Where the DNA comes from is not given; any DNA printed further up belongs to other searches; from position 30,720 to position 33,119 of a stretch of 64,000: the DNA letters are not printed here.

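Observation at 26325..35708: Corrinoid demethylation operon with three divergent non-Pyl MttB paralogues interleaved with two peptidases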

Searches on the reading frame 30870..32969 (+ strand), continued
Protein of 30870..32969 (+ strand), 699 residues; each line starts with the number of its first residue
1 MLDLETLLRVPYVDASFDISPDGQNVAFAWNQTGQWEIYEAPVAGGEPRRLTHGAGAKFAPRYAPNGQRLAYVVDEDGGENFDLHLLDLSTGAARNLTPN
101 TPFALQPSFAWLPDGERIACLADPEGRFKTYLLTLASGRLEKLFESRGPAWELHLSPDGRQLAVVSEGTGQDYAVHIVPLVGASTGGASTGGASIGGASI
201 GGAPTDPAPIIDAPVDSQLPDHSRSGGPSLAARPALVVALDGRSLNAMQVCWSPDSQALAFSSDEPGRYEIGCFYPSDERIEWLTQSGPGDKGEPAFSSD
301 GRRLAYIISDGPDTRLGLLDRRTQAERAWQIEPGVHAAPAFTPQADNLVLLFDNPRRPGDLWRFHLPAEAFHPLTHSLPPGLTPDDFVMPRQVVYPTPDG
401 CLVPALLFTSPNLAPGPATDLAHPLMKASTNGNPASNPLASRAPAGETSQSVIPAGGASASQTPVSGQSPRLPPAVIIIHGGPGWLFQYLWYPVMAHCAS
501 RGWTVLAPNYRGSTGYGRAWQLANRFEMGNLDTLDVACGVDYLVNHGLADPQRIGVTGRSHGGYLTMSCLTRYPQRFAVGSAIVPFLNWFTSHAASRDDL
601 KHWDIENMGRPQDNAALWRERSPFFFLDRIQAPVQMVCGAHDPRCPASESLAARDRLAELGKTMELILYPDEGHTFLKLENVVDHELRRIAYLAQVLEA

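Call 46: find_encoding_contigs(protein=P0140, flank=7000, max_places=1)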
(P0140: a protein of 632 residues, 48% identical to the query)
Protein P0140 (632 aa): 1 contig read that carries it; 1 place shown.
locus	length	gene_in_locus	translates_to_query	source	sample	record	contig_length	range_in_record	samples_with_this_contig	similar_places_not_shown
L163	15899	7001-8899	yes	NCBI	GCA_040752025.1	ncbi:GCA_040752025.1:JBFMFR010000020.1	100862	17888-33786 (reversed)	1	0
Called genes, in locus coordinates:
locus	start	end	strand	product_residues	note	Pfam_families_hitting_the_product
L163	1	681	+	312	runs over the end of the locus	PF00037:Fer4 (weak), PF12837:Fer4_6 (weak), PF13237:Fer4_10 (weak), PF14697:Fer4_21 (weak)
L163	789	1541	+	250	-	PF00392:GntR, PF07729:FCD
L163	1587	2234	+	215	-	PF02607:B12-binding_2, PF02310:B12-binding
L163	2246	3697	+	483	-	PF06253:MTTB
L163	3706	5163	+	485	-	PF06253:MTTB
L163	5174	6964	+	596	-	PF00496:SBP_bac_5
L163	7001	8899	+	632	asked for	PF26550:Tricorn_2nd (weak), PF26549:Tricorn_N, PF07676:PD40 (weak), PF26550:Tricorn_2nd, PF26549:Tricorn_N (weak), PF00561:Abhydrolase_1 (weak), PF01738:DLH (weak), PF00326:Peptidase_S9, +6 more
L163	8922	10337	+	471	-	PF06253:MTTB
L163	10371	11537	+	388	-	PF01546:Peptidase_M20, PF07687:M20_dimer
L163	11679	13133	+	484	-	PF04055:Radical_SAM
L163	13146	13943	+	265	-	PF04055:Radical_SAM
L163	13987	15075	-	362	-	PF24400:DUF7544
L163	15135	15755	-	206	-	PF13490:zf-HC2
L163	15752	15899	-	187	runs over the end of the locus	PF04542:Sigma70_r2, PF08281:Sigma70_r4_2, PF04545:Sigma70_r4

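Call 47: find_encoding_contigs(protein=P0142, flank=7000, max_places=1)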
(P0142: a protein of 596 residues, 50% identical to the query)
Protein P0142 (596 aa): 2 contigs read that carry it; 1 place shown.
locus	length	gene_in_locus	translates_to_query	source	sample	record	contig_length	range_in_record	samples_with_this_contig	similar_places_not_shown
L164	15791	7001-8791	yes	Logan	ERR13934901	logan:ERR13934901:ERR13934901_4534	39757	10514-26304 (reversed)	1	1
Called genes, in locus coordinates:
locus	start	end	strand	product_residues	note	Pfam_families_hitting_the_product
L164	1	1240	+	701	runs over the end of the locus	PF00069:Pkinase, PF07714:PK_Tyr_Ser-Thr, PF03109:ABC1 (weak)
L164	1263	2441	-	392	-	-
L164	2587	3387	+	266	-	PF00392:GntR, PF07729:FCD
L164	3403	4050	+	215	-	PF02607:B12-binding_2, PF02310:B12-binding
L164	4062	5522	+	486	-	PF06253:MTTB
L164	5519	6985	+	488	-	PF06253:MTTB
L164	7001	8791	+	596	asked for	PF07676:PD40 (faint), PF00930:DPPIV_N (faint), PF25174:Beta-prop_THOC3 (faint), PF26549:Tricorn_N, PF26550:Tricorn_2nd, PF05448:AXE1 (weak), PF00561:Abhydrolase_1 (faint), PF00326:Peptidase_S9, +2 more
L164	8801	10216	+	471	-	PF06253:MTTB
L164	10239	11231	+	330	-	PF01208:URO-D (weak)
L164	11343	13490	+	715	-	PF00933:Glyco_hydro_3, PF01915:Glyco_hydro_3_C, PF14310:Fn3-like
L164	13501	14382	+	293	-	-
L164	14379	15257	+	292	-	PF01963:TraB_PrgY_gumN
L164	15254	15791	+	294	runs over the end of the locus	-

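Call 48: find_encoding_contigs(protein=P0226, flank=7000, max_places=1)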
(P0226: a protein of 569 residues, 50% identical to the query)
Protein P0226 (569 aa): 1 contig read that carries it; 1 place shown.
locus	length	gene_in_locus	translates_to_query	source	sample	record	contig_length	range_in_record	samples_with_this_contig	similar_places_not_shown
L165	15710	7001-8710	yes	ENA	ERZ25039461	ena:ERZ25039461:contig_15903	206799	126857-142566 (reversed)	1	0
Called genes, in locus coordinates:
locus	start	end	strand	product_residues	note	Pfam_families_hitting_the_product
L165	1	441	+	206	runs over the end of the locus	PF06253:MTTB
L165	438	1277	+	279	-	PF06253:MTTB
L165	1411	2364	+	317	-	-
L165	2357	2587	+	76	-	-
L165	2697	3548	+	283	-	PF00528:BPD_transp_1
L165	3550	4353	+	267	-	PF00528:BPD_transp_1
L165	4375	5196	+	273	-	PF00005:ABC_tran, PF13304:AAA_21 (faint)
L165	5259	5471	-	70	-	-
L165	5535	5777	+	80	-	PF06253:MTTB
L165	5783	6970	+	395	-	PF06253:MTTB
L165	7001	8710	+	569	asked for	PF00930:DPPIV_N (faint), PF02897:Peptidase_S9_N (faint), PF26550:Tricorn_2nd, PF26549:Tricorn_N (weak), PF07676:PD40 (weak), PF26550:Tricorn_2nd (weak), PF00561:Abhydrolase_1, PF00326:Peptidase_S9, +2 more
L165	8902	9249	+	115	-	PF06253:MTTB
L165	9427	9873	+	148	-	PF06253:MTTB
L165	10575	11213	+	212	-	PF01546:Peptidase_M20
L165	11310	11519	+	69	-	-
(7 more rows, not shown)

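Call 49: find_encoding_contigs(protein=P0237, flank=7000, max_places=1)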
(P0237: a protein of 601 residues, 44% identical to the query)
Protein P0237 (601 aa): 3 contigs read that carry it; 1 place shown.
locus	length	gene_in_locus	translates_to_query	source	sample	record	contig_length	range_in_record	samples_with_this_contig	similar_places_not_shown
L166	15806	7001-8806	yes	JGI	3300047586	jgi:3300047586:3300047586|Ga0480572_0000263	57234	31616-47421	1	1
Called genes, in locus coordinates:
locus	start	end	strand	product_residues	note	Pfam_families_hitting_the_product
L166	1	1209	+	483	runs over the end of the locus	PF06253:MTTB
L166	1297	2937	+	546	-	PF00496:SBP_bac_5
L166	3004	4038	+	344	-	PF19300:BPD_transp_1_N, PF00528:BPD_transp_1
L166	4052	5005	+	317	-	PF12911:OppC_N, PF00528:BPD_transp_1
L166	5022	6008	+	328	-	PF00005:ABC_tran, PF02463:SMC_N, PF08352:oligo_HPY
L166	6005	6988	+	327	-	PF00005:ABC_tran, PF08352:oligo_HPY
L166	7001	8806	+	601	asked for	PF02897:Peptidase_S9_N (faint), PF00930:DPPIV_N (faint), PF12894:ANAPC4_WD40 (faint), PF07676:PD40, PF26549:Tricorn_N (weak), PF26550:Tricorn_2nd, PF01738:DLH (weak), PF00326:Peptidase_S9, +6 more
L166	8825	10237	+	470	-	PF06253:MTTB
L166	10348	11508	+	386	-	PF01546:Peptidase_M20, PF07687:M20_dimer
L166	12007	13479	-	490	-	-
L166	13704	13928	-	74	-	-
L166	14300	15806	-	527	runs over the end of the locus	PF00111:Fer2, PF17651:Raco_middle, PF14574:RACo_C_ter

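Call 50: find_encoding_contigs(protein=P0131, flank=7000, max_places=1)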
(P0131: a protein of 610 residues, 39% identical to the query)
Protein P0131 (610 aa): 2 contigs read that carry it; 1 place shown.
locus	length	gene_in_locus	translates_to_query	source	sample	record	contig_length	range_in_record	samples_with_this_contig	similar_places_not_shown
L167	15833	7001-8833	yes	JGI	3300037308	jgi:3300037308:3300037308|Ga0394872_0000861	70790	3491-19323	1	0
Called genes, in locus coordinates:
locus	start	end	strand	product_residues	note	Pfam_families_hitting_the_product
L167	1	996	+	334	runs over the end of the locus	-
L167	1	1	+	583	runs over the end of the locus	PF13522:GATase_6 (weak), PF13537:GATase_7, PF00733:Asn_synthase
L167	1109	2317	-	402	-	PF01676:Metalloenzyme, PF10143:PhosphMutase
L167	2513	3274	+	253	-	PF00392:GntR, PF07729:FCD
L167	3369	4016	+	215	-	PF02607:B12-binding_2, PF02310:B12-binding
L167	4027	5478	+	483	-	PF06253:MTTB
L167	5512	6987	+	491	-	PF06253:MTTB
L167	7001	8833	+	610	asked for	PF02897:Peptidase_S9_N (faint), PF07676:PD40 (faint), PF00930:DPPIV_N (faint), PF25174:Beta-prop_THOC3 (faint), PF26549:Tricorn_N, PF26550:Tricorn_2nd (weak), PF05448:AXE1 (faint), PF00326:Peptidase_S9, +3 more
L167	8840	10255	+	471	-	PF06253:MTTB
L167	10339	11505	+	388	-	PF01546:Peptidase_M20, PF07687:M20_dimer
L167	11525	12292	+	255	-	PF06253:MTTB (weak)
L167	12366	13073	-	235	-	-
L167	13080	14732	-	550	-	PF02878:PGM_PMM_I, PF02879:PGM_PMM_II, PF02880:PGM_PMM_III, PF00408:PGM_PMM_IV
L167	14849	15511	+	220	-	PF04493:Endonuclease_5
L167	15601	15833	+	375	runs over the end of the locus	PF01988:VIT1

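Call 51: find_encoding_contigs(protein=P0168, flank=7000, max_places=1)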
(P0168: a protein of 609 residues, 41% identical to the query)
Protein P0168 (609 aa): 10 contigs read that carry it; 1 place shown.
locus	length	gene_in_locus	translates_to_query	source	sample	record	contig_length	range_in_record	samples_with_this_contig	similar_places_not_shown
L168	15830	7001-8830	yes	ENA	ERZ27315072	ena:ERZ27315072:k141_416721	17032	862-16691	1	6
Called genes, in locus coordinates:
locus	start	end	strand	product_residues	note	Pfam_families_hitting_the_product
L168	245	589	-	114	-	PF01503:PRA-PH (weak)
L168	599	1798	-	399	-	-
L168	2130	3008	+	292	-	-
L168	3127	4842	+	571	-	PF00496:SBP_bac_5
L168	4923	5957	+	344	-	PF19300:BPD_transp_1_N, PF00528:BPD_transp_1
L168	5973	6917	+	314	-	PF12911:OppC_N, PF00528:BPD_transp_1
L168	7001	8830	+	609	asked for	PF26549:Tricorn_N, PF26550:Tricorn_2nd (weak), PF26549:Tricorn_N, PF07676:PD40 (weak), PF26550:Tricorn_2nd (weak), PF02129:Peptidase_S15 (weak), PF01738:DLH, PF00326:Peptidase_S9, +10 more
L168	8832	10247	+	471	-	PF06253:MTTB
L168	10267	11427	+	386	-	PF01546:Peptidase_M20, PF07687:M20_dimer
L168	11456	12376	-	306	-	PF09754:PAC2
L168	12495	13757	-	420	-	PF00079:Serpin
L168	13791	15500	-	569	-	PF07691:PA14, PF25275:Golvesin_C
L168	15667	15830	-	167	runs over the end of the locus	?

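Call 52: find_encoding_contigs(protein=P0201, flank=7000, max_places=2)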
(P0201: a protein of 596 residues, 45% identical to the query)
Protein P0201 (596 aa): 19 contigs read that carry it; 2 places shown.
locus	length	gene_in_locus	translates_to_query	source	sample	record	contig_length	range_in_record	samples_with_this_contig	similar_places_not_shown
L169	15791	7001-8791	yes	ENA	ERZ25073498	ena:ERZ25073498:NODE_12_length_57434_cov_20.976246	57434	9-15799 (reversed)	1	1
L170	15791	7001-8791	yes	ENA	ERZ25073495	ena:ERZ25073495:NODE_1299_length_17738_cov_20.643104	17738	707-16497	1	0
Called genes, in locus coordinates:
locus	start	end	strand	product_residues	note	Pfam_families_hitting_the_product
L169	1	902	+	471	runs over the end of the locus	PF06253:MTTB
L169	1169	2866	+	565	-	PF00496:SBP_bac_5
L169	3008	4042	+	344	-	PF19300:BPD_transp_1_N, PF00528:BPD_transp_1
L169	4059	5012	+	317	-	PF12911:OppC_N, PF00528:BPD_transp_1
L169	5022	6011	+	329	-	PF00005:ABC_tran, PF08352:oligo_HPY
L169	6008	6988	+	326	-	PF00005:ABC_tran, PF08352:oligo_HPY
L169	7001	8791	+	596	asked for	PF25174:Beta-prop_THOC3, PF26550:Tricorn_2nd (weak), PF07676:PD40 (weak), PF26549:Tricorn_N (weak), PF23381:Beta-prop_IFT122_1st, PF26549:Tricorn_N, PF26550:Tricorn_2nd, PF00326:Peptidase_S9, +12 more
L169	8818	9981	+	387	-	PF01546:Peptidase_M20, PF07687:M20_dimer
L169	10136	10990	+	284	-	PF00809:Pterin_bind, PF03599:CdhD (weak)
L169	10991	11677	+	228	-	-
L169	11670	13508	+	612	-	PF00111:Fer2, PF17650:RACo_linker, PF17651:Raco_middle, PF14574:RACo_C_ter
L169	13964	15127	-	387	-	PF03435:Sacchrp_dh_NADP, PF16653:Sacchrp_dh_C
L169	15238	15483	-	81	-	PF01037:AsnC_trans_reg, PF22482:AsnC_trans_reg_3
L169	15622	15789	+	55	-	PF02607:B12-binding_2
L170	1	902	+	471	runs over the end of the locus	PF06253:MTTB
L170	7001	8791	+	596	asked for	PF25174:Beta-prop_THOC3, PF26550:Tricorn_2nd (weak), PF07676:PD40 (weak), PF26549:Tricorn_N (weak), PF23381:Beta-prop_IFT122_1st, PF26549:Tricorn_N, PF26550:Tricorn_2nd, PF00326:Peptidase_S9, +12 more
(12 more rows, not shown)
